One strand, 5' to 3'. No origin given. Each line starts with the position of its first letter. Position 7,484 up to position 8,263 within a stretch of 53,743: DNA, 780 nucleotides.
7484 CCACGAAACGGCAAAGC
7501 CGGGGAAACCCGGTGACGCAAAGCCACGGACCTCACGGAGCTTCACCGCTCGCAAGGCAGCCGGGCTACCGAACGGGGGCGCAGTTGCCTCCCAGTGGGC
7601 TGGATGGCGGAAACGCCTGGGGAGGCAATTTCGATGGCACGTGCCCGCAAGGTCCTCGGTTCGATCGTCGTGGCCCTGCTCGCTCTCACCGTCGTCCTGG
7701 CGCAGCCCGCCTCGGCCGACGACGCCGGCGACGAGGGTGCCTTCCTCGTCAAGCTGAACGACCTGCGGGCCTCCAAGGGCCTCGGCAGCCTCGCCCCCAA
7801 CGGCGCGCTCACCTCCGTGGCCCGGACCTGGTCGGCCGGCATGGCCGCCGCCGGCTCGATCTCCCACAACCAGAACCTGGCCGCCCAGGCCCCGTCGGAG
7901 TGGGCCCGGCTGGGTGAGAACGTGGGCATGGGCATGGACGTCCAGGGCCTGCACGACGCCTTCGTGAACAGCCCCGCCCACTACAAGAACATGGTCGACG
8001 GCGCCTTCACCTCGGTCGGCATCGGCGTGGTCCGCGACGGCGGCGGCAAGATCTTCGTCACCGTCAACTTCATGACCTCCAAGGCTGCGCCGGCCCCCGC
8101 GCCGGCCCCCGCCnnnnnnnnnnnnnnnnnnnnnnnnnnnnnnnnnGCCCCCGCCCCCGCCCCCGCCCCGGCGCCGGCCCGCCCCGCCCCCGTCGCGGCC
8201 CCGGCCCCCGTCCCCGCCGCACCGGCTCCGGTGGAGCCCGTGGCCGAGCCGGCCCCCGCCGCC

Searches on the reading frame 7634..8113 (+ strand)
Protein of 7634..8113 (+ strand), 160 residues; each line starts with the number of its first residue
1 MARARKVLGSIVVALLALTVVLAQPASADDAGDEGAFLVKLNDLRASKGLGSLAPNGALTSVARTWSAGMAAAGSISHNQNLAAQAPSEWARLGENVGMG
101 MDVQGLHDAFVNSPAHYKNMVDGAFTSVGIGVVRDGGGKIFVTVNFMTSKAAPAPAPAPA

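Call 11: find_related_loci(query=window:7634-8113:+, collection=genome_contigs, flank=3000)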
Query window:7634-8113:+ (160 aa) in genome_contigs; peptide patterns used: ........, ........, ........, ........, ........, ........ (x = any residue, [..] = any of these).
599 stretches matched a pattern (row limit reached: there are more); 1 encode a relative of the query (tblastn E <= 1e-3); 1 distinct loci.
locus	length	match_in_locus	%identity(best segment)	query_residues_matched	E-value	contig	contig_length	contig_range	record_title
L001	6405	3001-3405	52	11-151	3e-42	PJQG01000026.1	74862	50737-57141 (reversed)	MAG: Actinobacteria bacterium isolate YU_71_112 NODE_5_length_74910_cov_112_802525, whole genome shotgun sequence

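Call 16: find_homologous_proteins(query=window:7634-8113:+, max_evalue=1e-10)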
Query window:7634-8113:+ (160 aa): 250 proteins with E <= 1e-10 among 8000 candidates; the best 120 are listed.
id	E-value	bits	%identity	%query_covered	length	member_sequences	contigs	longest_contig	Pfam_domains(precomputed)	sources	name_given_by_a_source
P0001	1.4e-58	215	71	94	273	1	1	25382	PF00188.33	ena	-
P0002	2.5e-57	211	65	94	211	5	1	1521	PF00188.33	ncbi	-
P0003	2.7e-57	211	68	94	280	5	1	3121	PF00188.33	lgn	-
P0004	1.9e-55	205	66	97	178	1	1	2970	PF00188.33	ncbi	ncbi:MAG: CAP domain-containing protein, partial [Acidimicrobiales bacterium]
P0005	4.1e-55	204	60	93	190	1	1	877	PF00188.33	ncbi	-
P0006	3.7e-54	201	63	91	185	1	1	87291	PF00188.33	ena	-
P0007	1.4e-53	199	62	94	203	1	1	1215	PF00188.33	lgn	-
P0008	2.5e-52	195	61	93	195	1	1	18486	PF00188.33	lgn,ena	-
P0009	3.2e-52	195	60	99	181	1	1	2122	PF00188.33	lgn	-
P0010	5.7e-52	194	58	92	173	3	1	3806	PF00188.33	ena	-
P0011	5.0e-51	191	62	93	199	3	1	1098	PF00188.33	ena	-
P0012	8.0e-51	190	59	96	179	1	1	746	PF00188.33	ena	-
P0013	4.8e-50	188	62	91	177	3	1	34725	PF00188.33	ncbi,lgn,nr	ncbi:MAG TPA: CAP domain-containing protein [Acidimicrobiales bacterium]|nr:CAP domain-containing pr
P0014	5.2e-50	187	63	83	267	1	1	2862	PF00188.33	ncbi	ncbi:MAG: CAP domain-containing protein, partial [Acidimicrobiia bacterium]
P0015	7.3e-50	187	59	93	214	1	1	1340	PF00188.33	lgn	-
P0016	1.2e-49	186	59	93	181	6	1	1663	PF00188.33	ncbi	-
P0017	1.7e-49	186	60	98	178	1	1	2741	PF00188.33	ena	-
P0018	2.2e-49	185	59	99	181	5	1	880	PF00188.33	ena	-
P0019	3.3e-49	185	68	90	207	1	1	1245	PF00188.33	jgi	jgi:uncharacterized protein YkwD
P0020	3.3e-49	185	54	94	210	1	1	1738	PF00188.33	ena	-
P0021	5.0e-49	184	63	91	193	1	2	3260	PF00188.33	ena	-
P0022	1.6e-48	183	57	93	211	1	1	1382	PF00188.33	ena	-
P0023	2.3e-48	182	57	98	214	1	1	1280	PF00188.33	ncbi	-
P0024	2.5e-48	182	59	99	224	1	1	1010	PF00188.33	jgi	jgi:hypothetical protein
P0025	6.7e-48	181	58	94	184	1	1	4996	PF00188.33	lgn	-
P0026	7.6e-48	180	65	93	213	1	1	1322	PF00188.33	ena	-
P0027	9.5e-48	180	65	89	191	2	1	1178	PF00188.33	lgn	-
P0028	1.1e-47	180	65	76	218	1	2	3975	PF00188.33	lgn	-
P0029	1.3e-47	180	56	96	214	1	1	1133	PF00188.33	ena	-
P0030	1.7e-47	179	64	81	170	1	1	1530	PF00188.33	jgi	jgi:uncharacterized protein YkwD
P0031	6.2e-47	177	58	97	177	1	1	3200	PF00188.33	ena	-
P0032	1.1e-46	177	59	93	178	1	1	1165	PF00188.33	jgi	jgi:uncharacterized protein YkwD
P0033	1.1e-46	177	57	90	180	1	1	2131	PF00188.33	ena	-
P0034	1.1e-46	177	59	95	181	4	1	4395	PF00188.33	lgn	-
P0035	1.2e-46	176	57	91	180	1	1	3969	PF00188.33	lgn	-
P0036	3.2e-46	175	58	98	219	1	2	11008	PF00188.33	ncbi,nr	ncbi:MAG: CAP domain-containing protein [Actinomycetota bacterium]|nr:CAP domain-containing protein 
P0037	3.4e-46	175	61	89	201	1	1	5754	PF00188.33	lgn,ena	-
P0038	8.5e-46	174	57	93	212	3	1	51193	PF00188.33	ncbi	-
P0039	1.1e-45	173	60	89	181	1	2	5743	PF00188.33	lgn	-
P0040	1.6e-45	173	62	93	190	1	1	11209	PF00188.33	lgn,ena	-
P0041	2.6e-45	172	56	92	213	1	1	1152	PF00188.33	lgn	-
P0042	3.7e-45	172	57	94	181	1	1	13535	PF00188.33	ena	-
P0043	3.8e-45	172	59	86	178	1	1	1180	PF00188.33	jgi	-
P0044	3.9e-45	172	56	97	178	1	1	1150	PF00188.33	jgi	jgi:uncharacterized protein YkwD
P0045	4.2e-45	172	57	93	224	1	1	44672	PF00188.33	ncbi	-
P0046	4.4e-45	171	57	93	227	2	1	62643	PF00188.33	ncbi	-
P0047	7.0e-45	171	64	91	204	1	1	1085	PF00188.33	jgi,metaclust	metaclust:\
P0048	9.6e-45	170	54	96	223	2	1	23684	PF00188.33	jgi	jgi:hypothetical protein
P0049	1.1e-44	170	59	91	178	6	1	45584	PF00188.33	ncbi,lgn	-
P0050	1.3e-44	170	58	94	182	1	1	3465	PF00188.33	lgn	-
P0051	2.8e-44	169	57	93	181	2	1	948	PF00188.33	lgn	-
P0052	9.0e-44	167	56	95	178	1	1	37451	PF00188.33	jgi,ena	-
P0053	1.7e-43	166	55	96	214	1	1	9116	PF00188.33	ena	-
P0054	2.9e-43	166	56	93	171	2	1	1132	PF00188.33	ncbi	ncbi:MAG: CAP domain-containing protein [Acidimicrobiales bacterium]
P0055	5.7e-43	165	57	89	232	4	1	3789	PF00188.33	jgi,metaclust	metaclust:\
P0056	1.4e-42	163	55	96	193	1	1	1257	PF00188.33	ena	-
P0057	2.2e-42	163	59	89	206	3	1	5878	PF00188.33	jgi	jgi:hypothetical protein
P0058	5.1e-42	161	55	94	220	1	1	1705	PF00188.33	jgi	-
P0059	5.2e-42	161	54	91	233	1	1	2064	PF00188.33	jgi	-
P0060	7.6e-42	161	58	84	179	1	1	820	PF00188.33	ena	-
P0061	9.5e-42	161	54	97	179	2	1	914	PF00188.33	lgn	-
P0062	1.3e-41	160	56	77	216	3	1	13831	PF00188.33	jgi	jgi:hypothetical protein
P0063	2.1e-40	156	51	91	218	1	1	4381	PF00188.33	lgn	-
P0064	1.1e-39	154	55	91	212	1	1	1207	PF00188.33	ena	-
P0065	1.3e-39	154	51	92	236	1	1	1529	PF00188.33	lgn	-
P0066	2.3e-39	153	60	87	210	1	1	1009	PF00188.33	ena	-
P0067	2.4e-39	153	56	82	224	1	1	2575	PF00188.33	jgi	-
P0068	1.1e-38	151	55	85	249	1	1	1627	PF00188.33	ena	-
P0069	2.1e-38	150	53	89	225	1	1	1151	PF00188.33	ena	-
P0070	3.6e-38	149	52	89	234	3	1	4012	PF00188.33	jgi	jgi:hypothetical protein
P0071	8.0e-38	148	52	89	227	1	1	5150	PF00188.33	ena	-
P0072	1.1e-37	147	53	89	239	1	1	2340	PF00188.33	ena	-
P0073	1.4e-37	147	57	71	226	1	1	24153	PF00188.33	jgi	jgi:hypothetical protein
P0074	1.6e-37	147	49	95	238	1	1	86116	PF00188.33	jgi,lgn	jgi:hypothetical protein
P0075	1.6e-37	147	50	97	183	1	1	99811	PF00188.33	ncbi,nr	ncbi:MAG TPA: CAP domain-containing protein [Acidimicrobiales bacterium]|nr:CAP domain-containing pr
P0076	2.1e-37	147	51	89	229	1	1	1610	PF00188.33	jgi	jgi:hypothetical protein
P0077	2.7e-37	146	51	83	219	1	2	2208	PF00188.33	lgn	-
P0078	3.9e-37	146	59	80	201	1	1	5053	PF00188.33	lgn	-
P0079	4.1e-37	146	51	86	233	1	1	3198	PF00188.33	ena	-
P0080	5.9e-37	145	51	89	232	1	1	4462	PF00188.33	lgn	-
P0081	6.4e-37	145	56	75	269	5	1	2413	PF00188.33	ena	-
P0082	6.4e-37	145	56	94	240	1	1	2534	PF00188.33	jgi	jgi:hypothetical protein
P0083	9.7e-37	144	59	71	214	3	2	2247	PF00188.33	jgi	jgi:hypothetical protein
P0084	1.0e-36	144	47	99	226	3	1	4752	PF00188.33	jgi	jgi:hypothetical protein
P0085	1.0e-36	144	51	94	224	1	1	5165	PF00188.33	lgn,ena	-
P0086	1.0e-36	144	56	63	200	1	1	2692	PF00188.33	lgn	-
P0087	1.4e-36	144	52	94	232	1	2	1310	PF00188.33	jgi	jgi:hypothetical protein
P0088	1.6e-36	144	52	89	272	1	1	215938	PF00188.33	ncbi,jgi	ncbi:MAG: hypothetical protein QOE35_3139 [Actinomycetota bacterium]|jgi:hypothetical protein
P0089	1.8e-36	144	51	96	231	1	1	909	PF00188.33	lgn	-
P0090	2.4e-36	143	56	89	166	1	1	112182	PF00188.33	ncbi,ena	-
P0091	3.8e-36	142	51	89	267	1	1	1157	PF00188.33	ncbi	-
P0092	4.2e-36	142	52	73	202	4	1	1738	PF00188.33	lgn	-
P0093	4.3e-36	142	50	88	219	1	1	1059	PF00188.33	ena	-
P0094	5.8e-36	142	55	89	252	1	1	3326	PF00188.33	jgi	jgi:hypothetical protein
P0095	6.4e-36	142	49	97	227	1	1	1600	PF00188.33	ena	-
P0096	6.6e-36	142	55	69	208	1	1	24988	PF00188.33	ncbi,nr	ncbi:MAG TPA: CAP domain-containing protein [Acidimicrobiales bacterium]|nr:CAP domain-containing pr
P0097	7.7e-36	141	54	77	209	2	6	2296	PF00188.33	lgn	-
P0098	9.0e-36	141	51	89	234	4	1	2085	PF00188.33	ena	-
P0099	1.1e-35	141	56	84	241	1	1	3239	PF00188.33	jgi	jgi:hypothetical protein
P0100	1.4e-35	141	54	85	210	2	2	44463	PF00188.33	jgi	jgi:hypothetical protein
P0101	1.7e-35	140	52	77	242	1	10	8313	PF00188.33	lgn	-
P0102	2.4e-35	140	51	78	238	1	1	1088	PF00188.33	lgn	-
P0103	2.6e-35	140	50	78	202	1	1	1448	PF00188.33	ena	-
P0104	2.9e-35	140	47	91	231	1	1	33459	PF00188.33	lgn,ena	-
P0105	3.2e-35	139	50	88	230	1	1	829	PF00188.33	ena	-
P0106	4.4e-35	139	48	86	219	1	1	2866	PF00188.33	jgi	jgi:Cysteine-rich secretory protein family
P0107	4.7e-35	139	54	76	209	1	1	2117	PF00188.33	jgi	jgi:hypothetical protein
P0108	5.2e-35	139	52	81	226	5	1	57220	PF00188.33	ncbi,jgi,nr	ncbi:MAG TPA: CAP domain-containing protein [Acidimicrobiales bacterium]|jgi:hypothetical protein|nr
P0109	5.3e-35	139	63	66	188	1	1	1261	PF00188.33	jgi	-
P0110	5.7e-35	139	57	76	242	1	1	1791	PF00188.33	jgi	jgi:hypothetical protein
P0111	6.7e-35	138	54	89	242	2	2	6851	PF00188.33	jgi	jgi:hypothetical protein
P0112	8.1e-35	138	55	83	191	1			PF00188.33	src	-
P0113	8.8e-35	138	52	89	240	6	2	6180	PF00188.33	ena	-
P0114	1.0e-34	138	53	77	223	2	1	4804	PF00188.33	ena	-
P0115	1.1e-34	138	53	94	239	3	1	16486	PF00188.33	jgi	jgi:hypothetical protein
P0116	1.4e-34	137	52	94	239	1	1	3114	PF00188.33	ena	-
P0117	1.5e-34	137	48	81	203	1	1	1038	PF00188.33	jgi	jgi:hypothetical protein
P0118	1.6e-34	137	50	94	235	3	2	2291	PF00188.33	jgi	-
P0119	1.9e-34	137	55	83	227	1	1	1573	PF00188.33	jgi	jgi:Cysteine-rich secretory protein family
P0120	1.9e-34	137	47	88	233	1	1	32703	PF00188.33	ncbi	ncbi:MAG: CAP domain-containing protein [Microthrixaceae bacterium]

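Call 17: find_encoding_contigs(protein=P0001, flank=3000, max_places=3)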
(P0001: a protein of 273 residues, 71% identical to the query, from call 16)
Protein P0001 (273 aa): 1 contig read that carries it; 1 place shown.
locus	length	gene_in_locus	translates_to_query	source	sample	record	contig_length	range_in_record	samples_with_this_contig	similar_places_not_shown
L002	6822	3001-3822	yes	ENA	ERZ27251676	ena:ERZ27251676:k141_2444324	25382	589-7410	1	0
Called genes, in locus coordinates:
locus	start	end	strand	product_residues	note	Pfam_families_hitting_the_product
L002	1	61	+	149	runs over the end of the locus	PF01281:Ribosomal_L9_N, PF03948:Ribosomal_L9_C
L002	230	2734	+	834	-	PF00772:DnaB, PF03796:DnaB_C, PF13481:AAA_25, PF14890:Intein_splicing, PF14528:LAGLIDADG_3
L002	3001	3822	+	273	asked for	PF00188:CAP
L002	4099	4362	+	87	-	-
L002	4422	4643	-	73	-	PF12728:HTH_17, PF13411:MerR_1 (weak), PF00376:MerR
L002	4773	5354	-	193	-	PF14340:DUF4395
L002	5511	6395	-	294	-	PF03916:NrfD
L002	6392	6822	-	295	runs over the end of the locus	PF12838:Fer4_7 (weak), PF13247:Fer4_11, PF12838:Fer4_7 (weak), PF25160:LdpA_Fe-S-bd, PF00037:Fer4 (weak), PF12837:Fer4_6 (weak), PF13187:Fer4_9 (weak), PF13237:Fer4_10 (weak), +5 more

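Call 18: find_encoding_contigs(protein=P0006, flank=3000, max_places=3)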
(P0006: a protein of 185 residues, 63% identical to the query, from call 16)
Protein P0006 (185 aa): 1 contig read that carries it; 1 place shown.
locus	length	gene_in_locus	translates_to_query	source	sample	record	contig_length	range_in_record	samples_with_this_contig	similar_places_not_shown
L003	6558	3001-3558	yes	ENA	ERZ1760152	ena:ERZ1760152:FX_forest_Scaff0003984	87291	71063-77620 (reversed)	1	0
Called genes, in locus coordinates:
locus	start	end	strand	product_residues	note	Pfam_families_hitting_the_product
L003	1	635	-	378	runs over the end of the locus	-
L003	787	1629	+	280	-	PF00656:Peptidase_C14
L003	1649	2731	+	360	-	-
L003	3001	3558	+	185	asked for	PF00188:CAP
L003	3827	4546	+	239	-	PF00188:CAP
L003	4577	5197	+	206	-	-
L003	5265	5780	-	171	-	PF01965:DJ-1_PfpI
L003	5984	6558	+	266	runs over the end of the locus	PF00188:CAP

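Call 19: find_encoding_contigs(protein=P0013, flank=3000, max_places=3)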
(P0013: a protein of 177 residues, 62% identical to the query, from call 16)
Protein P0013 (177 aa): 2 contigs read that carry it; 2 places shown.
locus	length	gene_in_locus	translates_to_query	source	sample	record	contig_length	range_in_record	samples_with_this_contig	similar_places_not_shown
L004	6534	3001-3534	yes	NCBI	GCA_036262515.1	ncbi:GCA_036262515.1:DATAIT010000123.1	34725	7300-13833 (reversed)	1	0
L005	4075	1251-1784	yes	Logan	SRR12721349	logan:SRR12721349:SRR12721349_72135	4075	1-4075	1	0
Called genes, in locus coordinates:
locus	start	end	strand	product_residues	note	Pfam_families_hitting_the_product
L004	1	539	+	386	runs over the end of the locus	PF01883:FeS_assembly_P, PF10609:ParA, PF13614:AAA_31 (faint), PF01656:CbiA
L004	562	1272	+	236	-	PF13532:2OG-FeII_Oxy_2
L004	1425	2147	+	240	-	PF00174:Oxidored_molyb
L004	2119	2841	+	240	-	PF01292:Ni_hydr_CYTB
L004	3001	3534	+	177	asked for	PF00188:CAP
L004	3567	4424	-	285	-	PF00892:EamA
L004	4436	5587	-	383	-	PF13480:Acetyltransf_6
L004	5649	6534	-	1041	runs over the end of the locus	PF00989:PAS, PF08447:PAS_3 (weak), PF08448:PAS_4, PF00990:GGDEF, PF00563:EAL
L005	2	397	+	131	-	?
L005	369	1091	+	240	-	PF01292:Ni_hydr_CYTB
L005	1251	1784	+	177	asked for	PF00188:CAP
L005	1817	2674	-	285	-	PF00892:EamA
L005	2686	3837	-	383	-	PF13480:Acetyltransf_6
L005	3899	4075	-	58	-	?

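Call 20: find_encoding_contigs(protein=P0038, flank=3000, max_places=3)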
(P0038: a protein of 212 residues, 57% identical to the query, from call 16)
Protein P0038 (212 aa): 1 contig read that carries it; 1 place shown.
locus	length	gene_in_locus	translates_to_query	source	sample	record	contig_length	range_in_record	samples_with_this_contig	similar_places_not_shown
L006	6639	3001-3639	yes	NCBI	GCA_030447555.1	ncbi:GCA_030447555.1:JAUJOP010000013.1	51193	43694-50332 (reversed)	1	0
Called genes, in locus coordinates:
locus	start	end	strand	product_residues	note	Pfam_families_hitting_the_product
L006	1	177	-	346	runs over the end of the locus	?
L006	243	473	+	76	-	-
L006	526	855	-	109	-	-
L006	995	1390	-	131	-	PF01850:PIN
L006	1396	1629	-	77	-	PF22513:FitA-like_RHH (weak)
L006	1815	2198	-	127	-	PF01850:PIN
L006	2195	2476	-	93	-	PF01402:RHH_1 (weak)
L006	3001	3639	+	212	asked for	PF00188:CAP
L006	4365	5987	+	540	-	PF00512:HisKA, PF02518:HATPase_c, PF00072:Response_reg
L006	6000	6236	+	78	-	-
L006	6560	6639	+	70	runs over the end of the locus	PF09957:VapB_antitoxin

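Call 21: find_encoding_contigs(protein=P0046, flank=3000, max_places=3)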
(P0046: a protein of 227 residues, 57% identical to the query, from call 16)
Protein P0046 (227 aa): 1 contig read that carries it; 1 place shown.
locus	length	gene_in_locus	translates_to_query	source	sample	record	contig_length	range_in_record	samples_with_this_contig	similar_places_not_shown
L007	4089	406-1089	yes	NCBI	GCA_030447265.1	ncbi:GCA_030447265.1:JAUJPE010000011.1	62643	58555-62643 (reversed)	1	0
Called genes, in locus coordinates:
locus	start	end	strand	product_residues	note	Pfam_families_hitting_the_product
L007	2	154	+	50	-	?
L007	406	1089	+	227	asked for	PF00188:CAP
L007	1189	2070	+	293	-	PF02585:PIG-L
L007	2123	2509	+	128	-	PF02036:SCP2, PF14864:Alkyl_sulf_C (weak)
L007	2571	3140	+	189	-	PF04542:Sigma70_r2, PF07638:Sigma70_ECF (weak), PF08281:Sigma70_r4_2, PF04545:Sigma70_r4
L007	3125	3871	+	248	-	PF13490:zf-HC2, PF22618:RskA_N (weak), PF10099:RskA_C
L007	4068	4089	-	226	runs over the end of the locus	PF13668:Ferritin_2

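Call 22: find_encoding_contigs(protein=P0049, flank=3000, max_places=3)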
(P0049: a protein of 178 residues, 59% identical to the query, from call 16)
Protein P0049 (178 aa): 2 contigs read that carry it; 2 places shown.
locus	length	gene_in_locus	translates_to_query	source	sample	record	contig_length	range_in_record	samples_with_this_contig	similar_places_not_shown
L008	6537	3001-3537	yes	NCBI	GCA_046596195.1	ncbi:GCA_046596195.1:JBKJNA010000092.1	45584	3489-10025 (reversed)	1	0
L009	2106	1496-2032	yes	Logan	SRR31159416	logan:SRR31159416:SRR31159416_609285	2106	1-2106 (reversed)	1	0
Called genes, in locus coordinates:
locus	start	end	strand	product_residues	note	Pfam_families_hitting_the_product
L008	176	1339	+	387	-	PF01883:FeS_assembly_P, PF10609:ParA, PF13614:AAA_31 (faint), PF00142:Fer4_NifH (faint), PF01656:CbiA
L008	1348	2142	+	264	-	PF00174:Oxidored_molyb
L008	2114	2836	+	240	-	PF01292:Ni_hydr_CYTB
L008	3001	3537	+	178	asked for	PF00188:CAP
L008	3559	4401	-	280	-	PF00892:EamA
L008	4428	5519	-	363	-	PF01966:HD, PF13286:HD_assoc (weak)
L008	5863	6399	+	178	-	-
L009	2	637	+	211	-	?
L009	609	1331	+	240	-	PF01292:Ni_hydr_CYTB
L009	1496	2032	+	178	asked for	PF00188:CAP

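Call 23: find_encoding_contigs(protein=P0075, flank=3000, max_places=3)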
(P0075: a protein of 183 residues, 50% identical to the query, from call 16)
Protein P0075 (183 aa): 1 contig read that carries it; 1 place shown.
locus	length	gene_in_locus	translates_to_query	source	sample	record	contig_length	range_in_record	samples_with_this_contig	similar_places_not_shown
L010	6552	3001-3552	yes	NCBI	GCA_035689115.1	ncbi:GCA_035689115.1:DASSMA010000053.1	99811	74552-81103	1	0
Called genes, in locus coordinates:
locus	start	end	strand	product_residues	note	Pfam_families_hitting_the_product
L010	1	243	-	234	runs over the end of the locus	PF12840:HTH_20 (weak), PF16365:EutK_C (weak), PF18546:MetOD1 (weak)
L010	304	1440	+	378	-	PF01883:FeS_assembly_P, PF00142:Fer4_NifH (faint), PF01656:CbiA, PF09140:MipZ (weak), PF10609:ParA, PF13614:AAA_31 (weak)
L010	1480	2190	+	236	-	PF00174:Oxidored_molyb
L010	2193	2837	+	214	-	PF01292:Ni_hydr_CYTB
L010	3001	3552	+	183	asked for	PF00188:CAP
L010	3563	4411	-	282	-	PF00892:EamA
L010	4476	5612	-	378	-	PF13480:Acetyltransf_6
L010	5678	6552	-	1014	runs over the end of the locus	PF00989:PAS, PF08448:PAS_4 (weak), PF08447:PAS_3 (faint), PF00990:GGDEF, PF00563:EAL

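Call 24: find_encoding_contigs(protein=P0088, flank=3000, max_places=3)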
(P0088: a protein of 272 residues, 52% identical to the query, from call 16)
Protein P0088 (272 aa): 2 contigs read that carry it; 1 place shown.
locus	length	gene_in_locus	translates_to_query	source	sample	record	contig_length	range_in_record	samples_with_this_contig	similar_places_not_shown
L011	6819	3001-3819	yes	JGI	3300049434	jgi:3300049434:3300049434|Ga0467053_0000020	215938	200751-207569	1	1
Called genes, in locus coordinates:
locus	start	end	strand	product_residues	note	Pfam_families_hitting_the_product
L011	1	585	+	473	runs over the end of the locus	PF00070:Pyr_redox (faint), PF01134:GIDA (faint), PF01266:DAO, PF01494:FAD_binding_3 (weak), PF04820:Trp_halogenase (faint), PF07992:Pyr_redox_2 (faint), PF12831:FAD_oxidored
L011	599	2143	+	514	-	PF00501:AMP-binding, PF13193:AMP-binding_C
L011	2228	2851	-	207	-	PF13369:Transglut_core2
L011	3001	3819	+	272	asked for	PF00188:CAP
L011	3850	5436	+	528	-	PF01019:G_glu_transpept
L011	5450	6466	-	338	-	PF14716:HHH_8, PF02811:PHP (weak)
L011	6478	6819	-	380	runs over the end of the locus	PF00069:Pkinase, PF07714:PK_Tyr_Ser-Thr, PF01636:APH (faint)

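Call 25: find_encoding_contigs(protein=P0090, flank=3000, max_places=3)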
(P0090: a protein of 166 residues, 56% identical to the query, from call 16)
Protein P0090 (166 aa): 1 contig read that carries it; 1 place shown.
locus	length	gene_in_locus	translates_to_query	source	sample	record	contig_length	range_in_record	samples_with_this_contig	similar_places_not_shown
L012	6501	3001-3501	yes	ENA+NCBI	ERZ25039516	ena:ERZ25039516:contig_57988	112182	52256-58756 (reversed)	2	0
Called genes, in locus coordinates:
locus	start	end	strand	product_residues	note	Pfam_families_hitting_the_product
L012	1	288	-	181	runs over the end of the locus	PF01488:Shikimate_DH, PF00745:GlutR_dimer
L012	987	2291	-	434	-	PF06971:Put_DNA-bind_N, PF02629:CoA_binding, PF13241:NAD_binding_7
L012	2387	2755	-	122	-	PF00127:Copper-bind (faint)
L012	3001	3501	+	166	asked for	PF00188:CAP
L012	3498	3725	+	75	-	-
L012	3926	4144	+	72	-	PF00072:Response_reg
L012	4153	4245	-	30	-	-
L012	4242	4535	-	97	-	PF20257:SAM_HAT_C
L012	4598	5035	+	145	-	-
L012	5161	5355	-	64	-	PF12728:HTH_17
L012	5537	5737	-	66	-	PF14748:P5CR_dimer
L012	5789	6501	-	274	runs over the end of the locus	PF03807:F420_oxidored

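Call 26: find_encoding_contigs(protein=P0120, flank=3000, max_places=3)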
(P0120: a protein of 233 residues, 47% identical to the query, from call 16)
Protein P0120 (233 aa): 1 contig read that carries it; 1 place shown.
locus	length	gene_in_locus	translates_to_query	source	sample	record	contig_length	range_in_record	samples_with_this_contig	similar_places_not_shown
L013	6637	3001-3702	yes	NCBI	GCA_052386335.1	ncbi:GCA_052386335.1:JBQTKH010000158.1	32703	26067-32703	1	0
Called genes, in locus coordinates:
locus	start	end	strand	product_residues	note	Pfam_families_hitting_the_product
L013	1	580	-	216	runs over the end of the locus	PF13241:NAD_binding_7, PF14824:Sirohm_synth_M (weak)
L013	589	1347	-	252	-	PF06971:Put_DNA-bind_N, PF02629:CoA_binding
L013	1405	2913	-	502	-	PF00501:AMP-binding, PF13193:AMP-binding_C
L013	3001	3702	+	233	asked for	PF00188:CAP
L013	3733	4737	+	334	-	PF00005:ABC_tran, PF13304:AAA_21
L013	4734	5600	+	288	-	PF01061:ABC2_membrane (weak), PF12679:ABC2_membrane_2, PF12698:ABC2_membrane_3 (weak), PF12730:ABC2_membrane_4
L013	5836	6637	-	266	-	PF00912:Transgly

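Call 67: search_solved_structures(query=window:7634-8113:+, max_evalue=0.001)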
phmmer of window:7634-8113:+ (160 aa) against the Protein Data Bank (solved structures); distinct sequences matched with E-value up to 0.001: 0.
